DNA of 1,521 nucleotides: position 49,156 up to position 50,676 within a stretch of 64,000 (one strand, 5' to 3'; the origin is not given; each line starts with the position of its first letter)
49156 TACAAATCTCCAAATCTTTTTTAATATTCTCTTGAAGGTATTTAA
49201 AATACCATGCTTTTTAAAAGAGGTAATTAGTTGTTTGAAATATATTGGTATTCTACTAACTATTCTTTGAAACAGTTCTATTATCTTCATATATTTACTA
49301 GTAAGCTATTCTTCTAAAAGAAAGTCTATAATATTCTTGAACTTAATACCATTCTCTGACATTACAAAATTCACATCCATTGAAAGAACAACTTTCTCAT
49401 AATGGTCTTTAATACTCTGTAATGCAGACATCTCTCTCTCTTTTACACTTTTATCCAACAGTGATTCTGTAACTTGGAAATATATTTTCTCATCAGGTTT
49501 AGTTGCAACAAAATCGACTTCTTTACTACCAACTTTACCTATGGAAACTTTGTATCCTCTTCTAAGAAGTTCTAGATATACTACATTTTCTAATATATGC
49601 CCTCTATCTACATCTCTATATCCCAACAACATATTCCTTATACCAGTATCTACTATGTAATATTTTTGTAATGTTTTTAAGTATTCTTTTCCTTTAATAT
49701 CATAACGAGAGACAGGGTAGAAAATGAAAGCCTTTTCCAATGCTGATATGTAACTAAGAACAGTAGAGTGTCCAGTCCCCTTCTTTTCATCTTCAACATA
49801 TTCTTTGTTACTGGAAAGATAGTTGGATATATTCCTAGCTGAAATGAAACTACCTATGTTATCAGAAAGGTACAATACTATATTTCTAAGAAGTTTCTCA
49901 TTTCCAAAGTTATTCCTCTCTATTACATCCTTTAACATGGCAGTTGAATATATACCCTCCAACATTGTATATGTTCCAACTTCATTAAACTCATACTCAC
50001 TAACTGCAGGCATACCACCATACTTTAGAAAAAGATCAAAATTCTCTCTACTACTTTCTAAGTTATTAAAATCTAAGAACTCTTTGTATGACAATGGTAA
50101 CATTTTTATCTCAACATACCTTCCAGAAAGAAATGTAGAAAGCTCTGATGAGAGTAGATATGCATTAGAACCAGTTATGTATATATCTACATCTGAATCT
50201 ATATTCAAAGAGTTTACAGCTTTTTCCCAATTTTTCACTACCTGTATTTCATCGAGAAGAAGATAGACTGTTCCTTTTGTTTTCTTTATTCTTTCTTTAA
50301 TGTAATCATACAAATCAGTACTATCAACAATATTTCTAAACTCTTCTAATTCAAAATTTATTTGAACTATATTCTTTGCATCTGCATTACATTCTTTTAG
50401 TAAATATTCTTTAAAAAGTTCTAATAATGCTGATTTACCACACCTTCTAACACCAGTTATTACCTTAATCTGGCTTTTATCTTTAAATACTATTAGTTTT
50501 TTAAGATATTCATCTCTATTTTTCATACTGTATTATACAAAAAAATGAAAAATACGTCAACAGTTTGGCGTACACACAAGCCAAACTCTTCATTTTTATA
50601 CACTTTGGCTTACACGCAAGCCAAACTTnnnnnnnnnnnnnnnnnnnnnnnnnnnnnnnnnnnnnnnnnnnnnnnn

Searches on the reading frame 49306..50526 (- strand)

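Call 28: search_protein_families(library=pfam, proteins=[window:49306-50526:-], max_evalue=0.00001)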
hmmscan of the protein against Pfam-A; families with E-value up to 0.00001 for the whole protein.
window:49306-50526:- (406 aa): 2 families
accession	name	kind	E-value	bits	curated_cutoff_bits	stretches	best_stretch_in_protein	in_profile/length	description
PF13173.12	AAA_14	-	6e-35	120.5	27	1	18-151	2-129/129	AAA domain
PF13635.12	DUF4143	-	3.3e-16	59.9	28.1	1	199-352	2-157/160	Domain of unknown function (DUF4143)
